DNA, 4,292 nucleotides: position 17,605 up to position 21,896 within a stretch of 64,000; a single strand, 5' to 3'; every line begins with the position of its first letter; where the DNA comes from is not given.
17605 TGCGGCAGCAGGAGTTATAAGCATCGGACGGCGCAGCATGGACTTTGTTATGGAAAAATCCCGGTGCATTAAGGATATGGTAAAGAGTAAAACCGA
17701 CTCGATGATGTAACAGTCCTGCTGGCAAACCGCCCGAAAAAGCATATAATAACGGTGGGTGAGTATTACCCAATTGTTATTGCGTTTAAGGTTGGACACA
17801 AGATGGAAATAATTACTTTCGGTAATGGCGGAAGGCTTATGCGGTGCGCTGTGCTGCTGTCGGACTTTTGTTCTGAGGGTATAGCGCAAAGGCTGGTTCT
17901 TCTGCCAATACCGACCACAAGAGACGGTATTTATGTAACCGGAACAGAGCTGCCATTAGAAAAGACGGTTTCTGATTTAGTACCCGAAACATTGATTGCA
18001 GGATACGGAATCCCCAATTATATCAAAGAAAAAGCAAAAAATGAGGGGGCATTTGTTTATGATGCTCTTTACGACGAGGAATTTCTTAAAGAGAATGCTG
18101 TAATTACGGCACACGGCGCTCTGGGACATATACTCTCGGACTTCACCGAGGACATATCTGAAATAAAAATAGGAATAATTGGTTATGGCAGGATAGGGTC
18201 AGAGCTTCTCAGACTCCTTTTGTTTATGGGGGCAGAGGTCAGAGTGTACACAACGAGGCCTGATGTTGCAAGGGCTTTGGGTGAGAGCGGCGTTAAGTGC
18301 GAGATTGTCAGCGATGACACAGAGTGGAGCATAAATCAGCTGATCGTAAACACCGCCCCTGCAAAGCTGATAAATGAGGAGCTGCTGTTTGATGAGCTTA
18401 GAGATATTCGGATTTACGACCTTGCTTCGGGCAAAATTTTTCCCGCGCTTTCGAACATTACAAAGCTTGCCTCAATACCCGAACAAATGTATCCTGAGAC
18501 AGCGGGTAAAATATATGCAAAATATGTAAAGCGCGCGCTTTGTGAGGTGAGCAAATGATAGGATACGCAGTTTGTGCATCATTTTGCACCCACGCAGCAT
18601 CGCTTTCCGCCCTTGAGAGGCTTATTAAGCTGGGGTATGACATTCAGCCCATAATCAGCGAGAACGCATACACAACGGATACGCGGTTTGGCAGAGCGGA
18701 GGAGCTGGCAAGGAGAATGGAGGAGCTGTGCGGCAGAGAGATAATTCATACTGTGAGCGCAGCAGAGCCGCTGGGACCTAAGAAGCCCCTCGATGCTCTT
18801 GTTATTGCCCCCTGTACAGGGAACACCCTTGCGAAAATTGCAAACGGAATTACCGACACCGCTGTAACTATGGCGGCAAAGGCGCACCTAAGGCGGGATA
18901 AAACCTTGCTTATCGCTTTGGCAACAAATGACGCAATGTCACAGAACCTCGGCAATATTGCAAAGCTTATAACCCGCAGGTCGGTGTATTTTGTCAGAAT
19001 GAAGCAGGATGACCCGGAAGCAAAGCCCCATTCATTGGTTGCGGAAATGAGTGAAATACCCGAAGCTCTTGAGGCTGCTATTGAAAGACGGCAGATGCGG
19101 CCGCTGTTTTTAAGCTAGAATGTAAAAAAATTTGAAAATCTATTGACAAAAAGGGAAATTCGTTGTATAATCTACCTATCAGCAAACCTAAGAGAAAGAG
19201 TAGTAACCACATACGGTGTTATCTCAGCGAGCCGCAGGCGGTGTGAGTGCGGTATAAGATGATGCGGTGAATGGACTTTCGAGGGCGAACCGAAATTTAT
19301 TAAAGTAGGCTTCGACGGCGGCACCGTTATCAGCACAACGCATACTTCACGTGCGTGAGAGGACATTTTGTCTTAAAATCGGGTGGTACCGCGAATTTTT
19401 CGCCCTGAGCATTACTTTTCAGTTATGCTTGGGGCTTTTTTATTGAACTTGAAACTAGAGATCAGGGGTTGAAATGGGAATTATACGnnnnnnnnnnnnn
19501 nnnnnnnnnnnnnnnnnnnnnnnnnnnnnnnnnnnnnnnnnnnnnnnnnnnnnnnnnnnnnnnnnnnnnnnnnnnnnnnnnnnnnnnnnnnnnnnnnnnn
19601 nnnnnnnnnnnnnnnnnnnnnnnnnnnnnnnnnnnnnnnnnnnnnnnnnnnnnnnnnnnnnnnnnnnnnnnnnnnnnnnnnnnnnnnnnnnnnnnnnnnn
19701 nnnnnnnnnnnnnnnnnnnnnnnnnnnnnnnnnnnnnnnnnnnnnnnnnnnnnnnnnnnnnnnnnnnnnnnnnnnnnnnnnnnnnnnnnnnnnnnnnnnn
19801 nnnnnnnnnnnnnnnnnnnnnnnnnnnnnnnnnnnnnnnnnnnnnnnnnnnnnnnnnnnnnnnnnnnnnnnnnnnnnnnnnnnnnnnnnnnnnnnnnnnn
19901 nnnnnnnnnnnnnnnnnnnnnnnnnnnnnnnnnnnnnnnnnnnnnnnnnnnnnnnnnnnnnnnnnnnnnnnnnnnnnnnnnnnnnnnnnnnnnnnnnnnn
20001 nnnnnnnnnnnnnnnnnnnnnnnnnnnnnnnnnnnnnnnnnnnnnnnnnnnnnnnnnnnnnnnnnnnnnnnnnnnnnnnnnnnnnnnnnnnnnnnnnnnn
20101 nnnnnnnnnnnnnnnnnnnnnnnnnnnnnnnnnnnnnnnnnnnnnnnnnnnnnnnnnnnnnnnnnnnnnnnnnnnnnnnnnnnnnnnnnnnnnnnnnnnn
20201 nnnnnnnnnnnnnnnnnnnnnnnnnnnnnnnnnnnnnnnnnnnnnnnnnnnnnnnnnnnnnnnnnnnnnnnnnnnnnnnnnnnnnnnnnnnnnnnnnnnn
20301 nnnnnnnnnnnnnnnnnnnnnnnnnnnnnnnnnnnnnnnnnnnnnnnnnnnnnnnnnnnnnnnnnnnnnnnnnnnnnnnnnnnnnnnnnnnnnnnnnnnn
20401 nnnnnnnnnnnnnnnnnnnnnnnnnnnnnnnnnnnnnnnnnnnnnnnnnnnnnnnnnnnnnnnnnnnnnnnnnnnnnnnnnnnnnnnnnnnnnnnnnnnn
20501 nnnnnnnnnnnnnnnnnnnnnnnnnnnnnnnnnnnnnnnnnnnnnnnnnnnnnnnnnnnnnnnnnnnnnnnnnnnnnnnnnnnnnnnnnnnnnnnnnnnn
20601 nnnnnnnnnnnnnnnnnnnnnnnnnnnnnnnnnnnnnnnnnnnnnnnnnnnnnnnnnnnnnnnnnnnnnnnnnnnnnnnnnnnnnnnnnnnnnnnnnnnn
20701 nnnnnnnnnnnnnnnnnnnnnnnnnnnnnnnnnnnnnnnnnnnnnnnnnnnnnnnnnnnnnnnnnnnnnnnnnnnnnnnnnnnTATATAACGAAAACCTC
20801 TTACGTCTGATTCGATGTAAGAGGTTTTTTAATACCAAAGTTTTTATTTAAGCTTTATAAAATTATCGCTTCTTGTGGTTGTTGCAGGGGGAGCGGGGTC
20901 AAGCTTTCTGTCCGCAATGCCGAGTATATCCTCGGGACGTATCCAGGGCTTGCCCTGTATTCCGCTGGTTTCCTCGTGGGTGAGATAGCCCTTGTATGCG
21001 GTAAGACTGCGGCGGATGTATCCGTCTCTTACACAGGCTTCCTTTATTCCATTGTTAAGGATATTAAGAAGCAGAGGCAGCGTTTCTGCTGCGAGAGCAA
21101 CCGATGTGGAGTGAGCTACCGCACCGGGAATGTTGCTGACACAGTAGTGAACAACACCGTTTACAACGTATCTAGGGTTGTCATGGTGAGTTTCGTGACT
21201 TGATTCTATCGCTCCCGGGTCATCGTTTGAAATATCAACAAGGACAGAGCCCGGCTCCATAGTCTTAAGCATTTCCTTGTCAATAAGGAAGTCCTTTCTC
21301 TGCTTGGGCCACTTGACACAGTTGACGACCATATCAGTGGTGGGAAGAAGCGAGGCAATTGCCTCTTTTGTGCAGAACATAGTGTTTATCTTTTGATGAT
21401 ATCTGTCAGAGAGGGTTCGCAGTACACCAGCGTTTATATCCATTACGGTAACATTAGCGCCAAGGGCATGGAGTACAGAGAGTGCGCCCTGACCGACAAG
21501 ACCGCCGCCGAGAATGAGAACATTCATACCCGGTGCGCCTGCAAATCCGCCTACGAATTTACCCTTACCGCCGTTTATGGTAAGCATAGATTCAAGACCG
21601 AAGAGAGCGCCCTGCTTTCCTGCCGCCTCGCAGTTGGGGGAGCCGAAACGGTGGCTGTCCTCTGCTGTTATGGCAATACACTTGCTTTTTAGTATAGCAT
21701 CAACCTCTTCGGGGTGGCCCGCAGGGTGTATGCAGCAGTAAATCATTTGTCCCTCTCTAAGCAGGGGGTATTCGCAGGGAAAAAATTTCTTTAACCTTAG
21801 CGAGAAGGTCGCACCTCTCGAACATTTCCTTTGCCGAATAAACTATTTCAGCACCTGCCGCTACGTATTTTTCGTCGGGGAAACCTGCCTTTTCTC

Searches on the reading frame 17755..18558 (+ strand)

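Call 81: search_protein_families(library=pfam, proteins=[window:17755-18558:+], max_evalue=0.0001)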
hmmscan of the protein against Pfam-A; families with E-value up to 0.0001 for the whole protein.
window:17755-18558:+ (267 aa): 1 family
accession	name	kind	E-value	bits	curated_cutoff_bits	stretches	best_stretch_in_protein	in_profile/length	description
PF02826.25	2-Hacid_dh_C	-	3.6e-08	33.4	25.1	1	132-177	32-77/178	D-isomer specific 2-hydroxyacid dehydrogenase, NAD binding domain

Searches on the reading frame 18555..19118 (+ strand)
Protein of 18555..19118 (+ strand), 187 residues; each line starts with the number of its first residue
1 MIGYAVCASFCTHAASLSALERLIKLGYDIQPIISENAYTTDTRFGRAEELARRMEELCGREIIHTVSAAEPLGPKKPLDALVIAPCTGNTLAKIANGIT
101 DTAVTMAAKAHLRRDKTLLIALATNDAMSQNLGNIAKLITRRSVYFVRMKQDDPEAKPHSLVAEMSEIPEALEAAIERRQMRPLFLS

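Call 81: search_protein_families(library=pfam, proteins=[window:18555-19118:+], max_evalue=0.0001)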
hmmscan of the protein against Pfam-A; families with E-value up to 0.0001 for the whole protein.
window:18555-19118:+ (187 aa): 1 family
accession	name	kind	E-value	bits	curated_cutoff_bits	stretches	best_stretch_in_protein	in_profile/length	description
PF02441.25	Flavoprotein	-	1.5e-25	90.1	22.7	1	2-148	3-126/162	Flavoprotein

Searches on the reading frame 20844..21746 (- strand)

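Call 81: search_protein_families(library=pfam, proteins=[window:20844-21746:-], max_evalue=0.0001)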
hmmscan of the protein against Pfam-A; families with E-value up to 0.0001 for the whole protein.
window:20844-21746:- (300 aa): 4 families
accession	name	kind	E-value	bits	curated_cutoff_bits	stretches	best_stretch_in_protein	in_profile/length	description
PF01262.27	AlaDh_PNT_C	-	1.8e-53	181.6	23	1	52-258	7-214/214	Alanine dehydrogenase/PNT, C-terminal domain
PF02826.25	2-Hacid_dh_C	-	1.1e-07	31.8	25.1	1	73-173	36-127/178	D-isomer specific 2-hydroxyacid dehydrogenase, NAD binding domain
PF03446.21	NAD_binding_2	-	3.3e-06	27.6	21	1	78-185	4-105/161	NAD binding domain of 6-phosphogluconate dehydrogenase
PF01488.26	Shikimate_DH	-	8.5e-05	23.1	24.3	0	74-192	13-129/138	Shikimate / quinate 5-dehydrogenase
